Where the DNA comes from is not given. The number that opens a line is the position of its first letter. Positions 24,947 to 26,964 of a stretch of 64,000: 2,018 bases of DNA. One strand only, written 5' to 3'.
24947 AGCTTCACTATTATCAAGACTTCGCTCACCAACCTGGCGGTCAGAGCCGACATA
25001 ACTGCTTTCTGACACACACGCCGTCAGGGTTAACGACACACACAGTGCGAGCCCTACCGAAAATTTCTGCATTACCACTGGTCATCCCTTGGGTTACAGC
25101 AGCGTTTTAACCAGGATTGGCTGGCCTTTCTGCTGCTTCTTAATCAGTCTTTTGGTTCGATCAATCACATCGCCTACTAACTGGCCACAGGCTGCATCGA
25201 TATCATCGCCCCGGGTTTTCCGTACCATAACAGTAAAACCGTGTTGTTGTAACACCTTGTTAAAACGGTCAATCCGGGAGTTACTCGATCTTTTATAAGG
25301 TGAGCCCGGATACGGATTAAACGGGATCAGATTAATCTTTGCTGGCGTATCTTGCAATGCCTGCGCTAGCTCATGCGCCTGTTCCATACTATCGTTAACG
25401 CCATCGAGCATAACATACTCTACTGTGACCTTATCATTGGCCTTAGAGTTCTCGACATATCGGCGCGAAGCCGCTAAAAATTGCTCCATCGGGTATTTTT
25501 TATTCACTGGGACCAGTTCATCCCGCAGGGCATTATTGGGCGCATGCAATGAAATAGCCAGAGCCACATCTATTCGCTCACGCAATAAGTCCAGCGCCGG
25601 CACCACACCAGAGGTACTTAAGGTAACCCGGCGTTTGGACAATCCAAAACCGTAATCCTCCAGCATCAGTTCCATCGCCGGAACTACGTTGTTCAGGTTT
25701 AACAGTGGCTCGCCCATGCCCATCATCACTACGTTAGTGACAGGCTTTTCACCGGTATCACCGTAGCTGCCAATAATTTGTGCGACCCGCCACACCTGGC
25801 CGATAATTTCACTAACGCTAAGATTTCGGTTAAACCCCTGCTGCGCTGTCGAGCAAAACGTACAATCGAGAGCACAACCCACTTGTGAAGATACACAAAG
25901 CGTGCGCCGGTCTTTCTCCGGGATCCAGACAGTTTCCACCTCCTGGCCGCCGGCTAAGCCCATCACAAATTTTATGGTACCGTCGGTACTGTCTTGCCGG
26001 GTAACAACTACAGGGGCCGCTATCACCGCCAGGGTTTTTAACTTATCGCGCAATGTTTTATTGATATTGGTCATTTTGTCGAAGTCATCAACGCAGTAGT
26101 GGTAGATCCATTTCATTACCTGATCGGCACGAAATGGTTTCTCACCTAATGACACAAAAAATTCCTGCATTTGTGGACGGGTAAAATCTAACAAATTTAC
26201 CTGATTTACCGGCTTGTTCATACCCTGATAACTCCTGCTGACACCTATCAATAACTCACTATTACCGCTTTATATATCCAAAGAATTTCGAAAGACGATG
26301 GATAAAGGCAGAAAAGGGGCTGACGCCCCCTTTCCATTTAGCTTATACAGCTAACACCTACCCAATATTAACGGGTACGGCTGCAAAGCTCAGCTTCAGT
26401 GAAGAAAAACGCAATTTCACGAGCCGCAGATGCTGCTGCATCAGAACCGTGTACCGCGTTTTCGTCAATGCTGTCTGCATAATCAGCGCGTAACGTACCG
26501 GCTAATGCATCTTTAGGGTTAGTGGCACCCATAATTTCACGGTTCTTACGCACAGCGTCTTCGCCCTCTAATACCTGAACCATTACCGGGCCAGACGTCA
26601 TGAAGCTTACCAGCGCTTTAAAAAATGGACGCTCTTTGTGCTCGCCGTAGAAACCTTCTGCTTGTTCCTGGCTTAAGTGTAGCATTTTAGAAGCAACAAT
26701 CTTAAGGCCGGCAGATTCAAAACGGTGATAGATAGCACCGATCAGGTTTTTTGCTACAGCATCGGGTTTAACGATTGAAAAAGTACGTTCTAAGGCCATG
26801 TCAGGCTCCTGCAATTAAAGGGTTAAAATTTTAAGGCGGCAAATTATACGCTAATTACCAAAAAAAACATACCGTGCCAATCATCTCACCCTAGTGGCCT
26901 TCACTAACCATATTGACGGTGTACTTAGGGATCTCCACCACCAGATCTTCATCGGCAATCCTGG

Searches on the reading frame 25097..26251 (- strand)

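Call 56: search_protein_families(library=ncbifam, proteins=[window:25097-26251:-], max_evalue=1e-10)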
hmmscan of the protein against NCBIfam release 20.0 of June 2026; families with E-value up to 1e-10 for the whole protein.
window:25097-26251:- (385 aa): 8 families
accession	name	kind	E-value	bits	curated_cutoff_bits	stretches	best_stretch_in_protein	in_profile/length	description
NF008396.0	PRK11194.1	equivalog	9.9e-209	692.7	633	1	12-383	7-378/379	dual-specificity RNA methyltransferase RlmN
TIGR00048.1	rRNA_mod_RlmN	equivalog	5.4e-158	525.5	290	1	16-368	5-353/355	dual-specificity RNA methyltransferase RlmN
NF011031.0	PRK14461.1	equivalog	1.5e-84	284.2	601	1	15-361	5-364/372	ribosomal RNA large subunit methyltransferase N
TIGR04432.1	rSAM_Cfr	equivalog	4.8e-69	233.2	550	1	27-360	8-340/341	Cfr family 23S rRNA (adenine(2503)-C(8))-methyltransferase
NF000424.4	CfrAB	exception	1.4e-68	231.8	530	1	27-359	6-337/338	Cfr family 23S rRNA (adenine(2503)-C(8))-methyltransferase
NF011024.0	PRK14453.1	equivalog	1.9e-68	231.3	468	1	27-361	10-343/348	23S rRNA (adenine(2503)-C(8))-methyltransferase Cfr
NF011040.0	PRK14470.1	equivalog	2.1e-59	201.7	441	1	60-359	40-332/338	ribosomal RNA large subunit methyltransferase N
NF011034.0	PRK14464.1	equivalog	6.7e-57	192.8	422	1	28-374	6-342/348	RNA methyltransferase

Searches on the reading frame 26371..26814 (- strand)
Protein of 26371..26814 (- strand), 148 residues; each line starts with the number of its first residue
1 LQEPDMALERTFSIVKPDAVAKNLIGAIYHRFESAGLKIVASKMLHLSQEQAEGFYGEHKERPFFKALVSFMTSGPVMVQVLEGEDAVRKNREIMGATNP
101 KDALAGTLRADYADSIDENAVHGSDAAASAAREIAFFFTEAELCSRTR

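Call 56: search_protein_families(library=ncbifam, proteins=[window:26371-26814:-], max_evalue=1e-10)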
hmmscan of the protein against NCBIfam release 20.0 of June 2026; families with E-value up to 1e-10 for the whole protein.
window:26371-26814:- (148 aa): 6 families
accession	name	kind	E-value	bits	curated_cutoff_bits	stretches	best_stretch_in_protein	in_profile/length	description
NF001908.0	PRK00668.1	equivalog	2.5e-65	218.5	155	1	6-145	1-140/141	nucleoside-diphosphate kinase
NF011116.0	PRK14545.1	equivalog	2.8e-47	160.3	217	1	6-142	1-137/139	nucleoside-diphosphate kinase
NF011112.0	PRK14540.1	equivalog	6.4e-45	152.3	202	1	8-140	2-134/135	nucleoside-diphosphate kinase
NF011113.0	PRK14541.1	equivalog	1.3e-44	151.6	255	1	8-143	1-136/140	nucleoside-diphosphate kinase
NF011114.0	PRK14542.1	equivalog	1.2e-42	144.9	250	1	8-143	1-136/137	nucleoside-diphosphate kinase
NF011115.0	PRK14543.1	equivalog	2.8e-26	92.4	287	1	6-145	3-157/169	nucleoside-diphosphate kinase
